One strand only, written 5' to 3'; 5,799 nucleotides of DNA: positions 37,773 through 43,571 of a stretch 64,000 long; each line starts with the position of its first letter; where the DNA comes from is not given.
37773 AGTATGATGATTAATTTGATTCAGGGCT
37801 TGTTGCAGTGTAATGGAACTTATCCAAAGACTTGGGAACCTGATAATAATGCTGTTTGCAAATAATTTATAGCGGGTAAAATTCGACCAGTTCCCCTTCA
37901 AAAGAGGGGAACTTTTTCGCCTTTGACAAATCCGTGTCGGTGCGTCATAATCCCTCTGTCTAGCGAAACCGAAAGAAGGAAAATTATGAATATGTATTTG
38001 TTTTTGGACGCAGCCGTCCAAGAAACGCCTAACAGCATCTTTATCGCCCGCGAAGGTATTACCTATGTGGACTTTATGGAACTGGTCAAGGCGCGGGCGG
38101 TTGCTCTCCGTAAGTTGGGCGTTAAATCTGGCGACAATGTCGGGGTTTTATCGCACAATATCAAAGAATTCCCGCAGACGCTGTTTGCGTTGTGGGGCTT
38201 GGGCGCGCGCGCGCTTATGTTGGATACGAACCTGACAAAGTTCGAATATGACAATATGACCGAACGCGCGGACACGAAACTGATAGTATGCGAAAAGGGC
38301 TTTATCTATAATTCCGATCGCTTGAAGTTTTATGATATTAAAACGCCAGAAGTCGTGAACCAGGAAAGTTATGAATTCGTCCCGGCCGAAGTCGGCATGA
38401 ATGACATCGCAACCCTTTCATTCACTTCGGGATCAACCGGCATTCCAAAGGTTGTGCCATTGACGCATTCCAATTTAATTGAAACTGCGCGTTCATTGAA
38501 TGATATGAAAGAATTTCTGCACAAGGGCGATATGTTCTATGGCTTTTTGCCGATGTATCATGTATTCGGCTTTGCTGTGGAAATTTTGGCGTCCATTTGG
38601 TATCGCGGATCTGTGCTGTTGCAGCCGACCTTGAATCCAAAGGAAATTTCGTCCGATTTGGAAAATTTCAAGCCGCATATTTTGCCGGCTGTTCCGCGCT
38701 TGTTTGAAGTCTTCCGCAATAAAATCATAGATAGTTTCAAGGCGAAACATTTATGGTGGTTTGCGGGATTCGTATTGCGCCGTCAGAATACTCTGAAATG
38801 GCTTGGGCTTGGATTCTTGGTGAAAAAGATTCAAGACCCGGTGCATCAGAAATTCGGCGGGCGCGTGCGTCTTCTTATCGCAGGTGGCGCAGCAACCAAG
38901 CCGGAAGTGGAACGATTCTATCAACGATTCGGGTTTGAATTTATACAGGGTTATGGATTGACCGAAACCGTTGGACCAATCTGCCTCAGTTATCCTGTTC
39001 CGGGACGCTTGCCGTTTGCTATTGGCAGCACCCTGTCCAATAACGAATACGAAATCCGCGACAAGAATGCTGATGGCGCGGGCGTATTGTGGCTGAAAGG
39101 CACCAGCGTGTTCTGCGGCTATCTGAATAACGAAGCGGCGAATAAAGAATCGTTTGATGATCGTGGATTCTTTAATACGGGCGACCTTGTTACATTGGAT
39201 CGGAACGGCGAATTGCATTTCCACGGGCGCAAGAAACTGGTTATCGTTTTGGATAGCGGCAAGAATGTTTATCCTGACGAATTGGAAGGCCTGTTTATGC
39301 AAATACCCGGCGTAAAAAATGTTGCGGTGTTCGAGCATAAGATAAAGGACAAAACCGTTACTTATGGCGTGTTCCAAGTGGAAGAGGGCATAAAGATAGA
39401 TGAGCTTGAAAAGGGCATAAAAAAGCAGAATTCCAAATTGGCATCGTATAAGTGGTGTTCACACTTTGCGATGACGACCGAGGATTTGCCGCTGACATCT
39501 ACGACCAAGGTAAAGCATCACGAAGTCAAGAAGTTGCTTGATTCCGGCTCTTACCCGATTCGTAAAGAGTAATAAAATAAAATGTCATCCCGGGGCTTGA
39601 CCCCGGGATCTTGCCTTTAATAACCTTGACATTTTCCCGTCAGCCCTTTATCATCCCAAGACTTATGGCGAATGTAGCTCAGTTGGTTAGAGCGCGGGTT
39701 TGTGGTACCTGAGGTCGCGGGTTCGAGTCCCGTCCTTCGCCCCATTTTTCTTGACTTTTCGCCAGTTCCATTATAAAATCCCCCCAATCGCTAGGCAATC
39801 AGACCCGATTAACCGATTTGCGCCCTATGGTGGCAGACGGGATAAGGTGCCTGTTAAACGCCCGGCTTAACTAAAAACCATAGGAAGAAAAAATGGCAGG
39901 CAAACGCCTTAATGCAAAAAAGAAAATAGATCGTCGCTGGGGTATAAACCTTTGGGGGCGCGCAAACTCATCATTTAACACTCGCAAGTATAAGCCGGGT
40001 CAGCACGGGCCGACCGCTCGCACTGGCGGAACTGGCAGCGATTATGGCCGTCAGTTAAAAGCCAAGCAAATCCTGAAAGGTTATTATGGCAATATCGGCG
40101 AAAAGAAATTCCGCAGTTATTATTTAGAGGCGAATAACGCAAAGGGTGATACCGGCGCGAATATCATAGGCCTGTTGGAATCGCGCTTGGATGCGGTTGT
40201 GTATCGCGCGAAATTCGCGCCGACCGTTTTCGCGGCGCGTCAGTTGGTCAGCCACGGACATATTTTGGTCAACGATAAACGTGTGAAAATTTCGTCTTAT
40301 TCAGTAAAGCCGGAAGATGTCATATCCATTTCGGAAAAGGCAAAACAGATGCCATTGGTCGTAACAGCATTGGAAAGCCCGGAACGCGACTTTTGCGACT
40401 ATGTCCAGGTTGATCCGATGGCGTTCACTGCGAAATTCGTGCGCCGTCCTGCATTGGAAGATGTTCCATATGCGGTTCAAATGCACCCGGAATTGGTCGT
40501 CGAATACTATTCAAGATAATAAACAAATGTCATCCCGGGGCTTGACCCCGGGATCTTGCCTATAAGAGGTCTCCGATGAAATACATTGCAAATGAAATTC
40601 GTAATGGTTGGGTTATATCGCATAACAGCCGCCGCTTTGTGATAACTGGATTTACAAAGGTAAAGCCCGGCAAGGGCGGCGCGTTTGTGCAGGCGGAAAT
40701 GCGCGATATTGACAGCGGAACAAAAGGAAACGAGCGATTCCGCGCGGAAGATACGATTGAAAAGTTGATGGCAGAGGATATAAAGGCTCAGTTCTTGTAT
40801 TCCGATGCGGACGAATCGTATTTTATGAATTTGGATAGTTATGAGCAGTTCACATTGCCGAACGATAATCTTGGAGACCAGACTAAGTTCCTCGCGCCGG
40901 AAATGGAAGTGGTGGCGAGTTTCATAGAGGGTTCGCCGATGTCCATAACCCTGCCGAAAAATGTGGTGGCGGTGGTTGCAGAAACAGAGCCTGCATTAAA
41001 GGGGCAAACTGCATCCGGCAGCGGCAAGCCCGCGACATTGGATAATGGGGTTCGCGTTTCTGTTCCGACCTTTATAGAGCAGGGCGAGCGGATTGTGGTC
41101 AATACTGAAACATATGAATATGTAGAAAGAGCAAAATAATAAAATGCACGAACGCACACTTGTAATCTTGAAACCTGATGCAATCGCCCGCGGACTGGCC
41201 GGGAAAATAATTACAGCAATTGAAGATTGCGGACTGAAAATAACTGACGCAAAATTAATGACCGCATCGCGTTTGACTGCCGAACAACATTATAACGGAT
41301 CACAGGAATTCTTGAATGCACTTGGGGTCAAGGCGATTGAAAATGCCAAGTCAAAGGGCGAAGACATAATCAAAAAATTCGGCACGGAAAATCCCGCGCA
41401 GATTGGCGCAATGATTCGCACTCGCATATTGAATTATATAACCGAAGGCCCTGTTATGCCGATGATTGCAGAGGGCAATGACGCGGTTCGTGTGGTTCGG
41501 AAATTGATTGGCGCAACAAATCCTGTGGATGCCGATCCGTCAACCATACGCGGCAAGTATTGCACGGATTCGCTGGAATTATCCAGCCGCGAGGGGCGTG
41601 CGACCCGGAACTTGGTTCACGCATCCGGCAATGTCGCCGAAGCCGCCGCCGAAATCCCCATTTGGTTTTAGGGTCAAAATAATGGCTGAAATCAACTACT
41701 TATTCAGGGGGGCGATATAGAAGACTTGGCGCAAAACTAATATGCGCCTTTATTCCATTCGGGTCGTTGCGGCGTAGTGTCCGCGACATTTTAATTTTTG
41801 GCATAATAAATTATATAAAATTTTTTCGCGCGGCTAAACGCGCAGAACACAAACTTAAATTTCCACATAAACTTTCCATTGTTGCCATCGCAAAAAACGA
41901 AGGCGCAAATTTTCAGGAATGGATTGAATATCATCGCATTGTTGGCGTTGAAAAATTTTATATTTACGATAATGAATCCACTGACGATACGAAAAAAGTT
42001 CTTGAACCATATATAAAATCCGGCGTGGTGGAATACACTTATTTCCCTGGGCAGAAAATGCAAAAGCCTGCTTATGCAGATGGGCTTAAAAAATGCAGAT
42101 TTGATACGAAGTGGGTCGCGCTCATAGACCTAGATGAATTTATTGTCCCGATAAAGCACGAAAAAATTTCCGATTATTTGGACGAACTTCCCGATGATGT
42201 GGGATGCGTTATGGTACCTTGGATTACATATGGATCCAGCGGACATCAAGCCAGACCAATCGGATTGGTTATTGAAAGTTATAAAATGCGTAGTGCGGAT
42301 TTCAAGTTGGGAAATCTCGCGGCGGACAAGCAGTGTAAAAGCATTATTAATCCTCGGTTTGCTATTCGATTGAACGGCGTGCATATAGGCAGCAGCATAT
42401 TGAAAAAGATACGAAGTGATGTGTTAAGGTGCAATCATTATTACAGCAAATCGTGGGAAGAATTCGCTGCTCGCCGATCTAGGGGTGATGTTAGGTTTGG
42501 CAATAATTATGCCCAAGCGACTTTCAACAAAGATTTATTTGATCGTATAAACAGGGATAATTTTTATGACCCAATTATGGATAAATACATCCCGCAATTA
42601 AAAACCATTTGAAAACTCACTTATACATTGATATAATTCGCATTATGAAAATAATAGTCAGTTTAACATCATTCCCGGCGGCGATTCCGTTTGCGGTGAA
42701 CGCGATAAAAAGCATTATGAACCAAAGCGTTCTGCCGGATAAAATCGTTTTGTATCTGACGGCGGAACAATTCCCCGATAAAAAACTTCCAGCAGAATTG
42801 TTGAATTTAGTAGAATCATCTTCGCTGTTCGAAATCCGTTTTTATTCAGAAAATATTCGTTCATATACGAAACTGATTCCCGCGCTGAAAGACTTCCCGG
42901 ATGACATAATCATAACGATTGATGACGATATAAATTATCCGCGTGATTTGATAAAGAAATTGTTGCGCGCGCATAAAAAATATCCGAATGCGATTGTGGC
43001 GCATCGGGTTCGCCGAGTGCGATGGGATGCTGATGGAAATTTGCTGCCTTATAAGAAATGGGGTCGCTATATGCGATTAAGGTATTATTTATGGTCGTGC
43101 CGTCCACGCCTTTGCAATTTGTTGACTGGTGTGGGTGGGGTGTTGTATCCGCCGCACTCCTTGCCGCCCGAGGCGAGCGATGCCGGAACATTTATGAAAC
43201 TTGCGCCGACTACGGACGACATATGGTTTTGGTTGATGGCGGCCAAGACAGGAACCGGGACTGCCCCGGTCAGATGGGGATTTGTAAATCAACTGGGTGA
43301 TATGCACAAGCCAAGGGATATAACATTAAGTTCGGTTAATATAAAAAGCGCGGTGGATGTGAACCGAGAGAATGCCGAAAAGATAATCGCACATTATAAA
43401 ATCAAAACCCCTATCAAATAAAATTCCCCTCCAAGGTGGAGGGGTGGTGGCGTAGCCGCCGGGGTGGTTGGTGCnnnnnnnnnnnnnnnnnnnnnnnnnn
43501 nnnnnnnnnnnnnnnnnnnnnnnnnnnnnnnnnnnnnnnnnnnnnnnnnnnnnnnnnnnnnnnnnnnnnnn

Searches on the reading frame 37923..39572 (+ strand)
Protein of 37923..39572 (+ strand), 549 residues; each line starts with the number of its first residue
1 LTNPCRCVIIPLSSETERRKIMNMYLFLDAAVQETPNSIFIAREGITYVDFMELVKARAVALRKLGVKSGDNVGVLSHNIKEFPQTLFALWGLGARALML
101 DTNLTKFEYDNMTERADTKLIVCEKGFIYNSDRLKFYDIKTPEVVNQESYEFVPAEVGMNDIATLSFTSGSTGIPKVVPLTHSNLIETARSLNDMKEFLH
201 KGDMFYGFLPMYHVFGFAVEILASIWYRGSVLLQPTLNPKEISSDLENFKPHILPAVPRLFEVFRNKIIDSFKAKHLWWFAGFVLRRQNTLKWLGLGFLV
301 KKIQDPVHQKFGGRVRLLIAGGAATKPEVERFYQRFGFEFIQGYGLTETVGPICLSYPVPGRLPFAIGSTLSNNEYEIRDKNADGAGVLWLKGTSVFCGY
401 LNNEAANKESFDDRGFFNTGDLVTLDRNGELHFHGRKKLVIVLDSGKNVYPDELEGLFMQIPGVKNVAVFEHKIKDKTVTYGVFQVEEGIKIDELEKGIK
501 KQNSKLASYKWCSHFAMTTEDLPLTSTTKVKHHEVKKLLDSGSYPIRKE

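Call 66: search_protein_families(library=pfam, proteins=[window:37923-39572:+], max_evalue=0.001)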
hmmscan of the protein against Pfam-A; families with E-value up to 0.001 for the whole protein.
window:37923-39572:+ (549 aa): 1 family
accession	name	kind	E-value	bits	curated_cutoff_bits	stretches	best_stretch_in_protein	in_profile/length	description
PF00501.34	AMP-binding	-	7.8e-59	199.8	29.9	1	29-401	2-384/384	AMP-binding enzyme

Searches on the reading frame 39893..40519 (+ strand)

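Call 66: search_protein_families(library=pfam, proteins=[window:39893-40519:+], max_evalue=0.001)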
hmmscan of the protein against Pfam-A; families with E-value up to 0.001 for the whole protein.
window:39893-40519:+ (208 aa): 2 families
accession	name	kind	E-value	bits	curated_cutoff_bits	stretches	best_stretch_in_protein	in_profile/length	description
PF01479.30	S4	-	5.3e-18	64.9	22.8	1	98-144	2-48/48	S4 domain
PF00163.24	Ribosomal_S4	-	1.2e-17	64.8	23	1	7-96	4-95/95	Ribosomal protein S4/S9 N-terminal domain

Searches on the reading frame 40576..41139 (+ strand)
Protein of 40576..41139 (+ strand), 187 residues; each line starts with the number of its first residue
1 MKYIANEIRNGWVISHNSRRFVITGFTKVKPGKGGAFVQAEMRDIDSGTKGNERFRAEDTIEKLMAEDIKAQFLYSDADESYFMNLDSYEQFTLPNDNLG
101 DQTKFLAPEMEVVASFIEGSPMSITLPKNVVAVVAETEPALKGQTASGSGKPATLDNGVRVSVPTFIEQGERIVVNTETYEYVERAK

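Call 68: search_protein_families(library=pfam, proteins=[window:40576-41139:+], max_evalue=0.001)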
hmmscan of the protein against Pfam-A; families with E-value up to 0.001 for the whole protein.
window:40576-41139:+ (187 aa): 3 families
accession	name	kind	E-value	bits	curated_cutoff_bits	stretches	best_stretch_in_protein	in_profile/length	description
PF09285.17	Elong-fact-P_C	-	2.7e-24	85.1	25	1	130-185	1-56/56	Elongation factor P, C-terminal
PF08207.18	EFP_N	-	9.4e-18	64.4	23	1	5-60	2-57/58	Elongation factor P (EF-P) KOW-like domain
PF01132.26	EFP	-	1.7e-17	63.6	27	1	70-121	2-53/54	Elongation factor P (EF-P) OB domain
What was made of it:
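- PPP motifs stall ribosomes and depend on EF-P, and an efp gene is present at 40576..41139 (call 68).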

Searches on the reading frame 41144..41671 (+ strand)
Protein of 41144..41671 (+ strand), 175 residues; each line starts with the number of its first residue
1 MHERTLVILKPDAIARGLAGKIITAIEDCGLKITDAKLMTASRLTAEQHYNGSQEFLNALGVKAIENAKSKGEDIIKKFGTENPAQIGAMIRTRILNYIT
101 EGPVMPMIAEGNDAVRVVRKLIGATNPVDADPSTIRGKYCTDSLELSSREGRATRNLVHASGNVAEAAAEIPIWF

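Call 68: search_protein_families(library=pfam, proteins=[window:41144-41671:+], max_evalue=0.001)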
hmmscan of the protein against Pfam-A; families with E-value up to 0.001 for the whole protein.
window:41144-41671:+ (175 aa): 1 family
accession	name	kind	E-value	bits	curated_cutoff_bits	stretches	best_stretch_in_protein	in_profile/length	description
PF00334.24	NDK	-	1.4e-35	122.5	27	2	95-175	60-130/135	Nucleoside diphosphate kinase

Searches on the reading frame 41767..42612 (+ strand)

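Call 68: search_protein_families(library=pfam, proteins=[window:41767-42612:+], max_evalue=0.001)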
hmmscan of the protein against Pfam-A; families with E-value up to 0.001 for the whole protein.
window:41767-42612:+ (281 aa): 3 families
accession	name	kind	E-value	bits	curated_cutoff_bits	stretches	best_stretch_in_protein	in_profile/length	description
PF01697.33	Glyco_transf_92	-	7.3e-25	88.4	23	1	48-202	19-184/249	Glycosyltransferase family 92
PF13704.12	Glyco_tranf_2_4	-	7.6e-13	49.2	27.5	1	43-131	1-89/98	Glycosyl transferase family 2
PF00535.33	Glycos_transf_2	-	3.6e-08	33.9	23.3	1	38-157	2-122/168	Glycosyl transferase family 2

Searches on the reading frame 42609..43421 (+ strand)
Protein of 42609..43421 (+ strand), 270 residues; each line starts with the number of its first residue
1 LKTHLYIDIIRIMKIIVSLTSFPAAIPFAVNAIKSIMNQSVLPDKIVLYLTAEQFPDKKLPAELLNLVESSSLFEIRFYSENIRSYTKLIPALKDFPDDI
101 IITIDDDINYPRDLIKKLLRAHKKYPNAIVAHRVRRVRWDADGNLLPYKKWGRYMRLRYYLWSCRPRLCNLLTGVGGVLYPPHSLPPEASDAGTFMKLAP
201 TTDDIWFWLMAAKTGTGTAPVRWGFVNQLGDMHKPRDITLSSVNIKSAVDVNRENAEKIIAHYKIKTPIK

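Call 68: search_protein_families(library=pfam, proteins=[window:42609-43421:+], max_evalue=0.001)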
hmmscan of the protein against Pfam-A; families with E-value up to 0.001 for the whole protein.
window:42609-43421:+ (270 aa): 1 family
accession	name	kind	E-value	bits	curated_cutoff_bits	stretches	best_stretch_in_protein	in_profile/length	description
PF00535.33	Glycos_transf_2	-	9.6e-05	22.8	23.3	1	92-149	73-130/168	Glycosyl transferase family 2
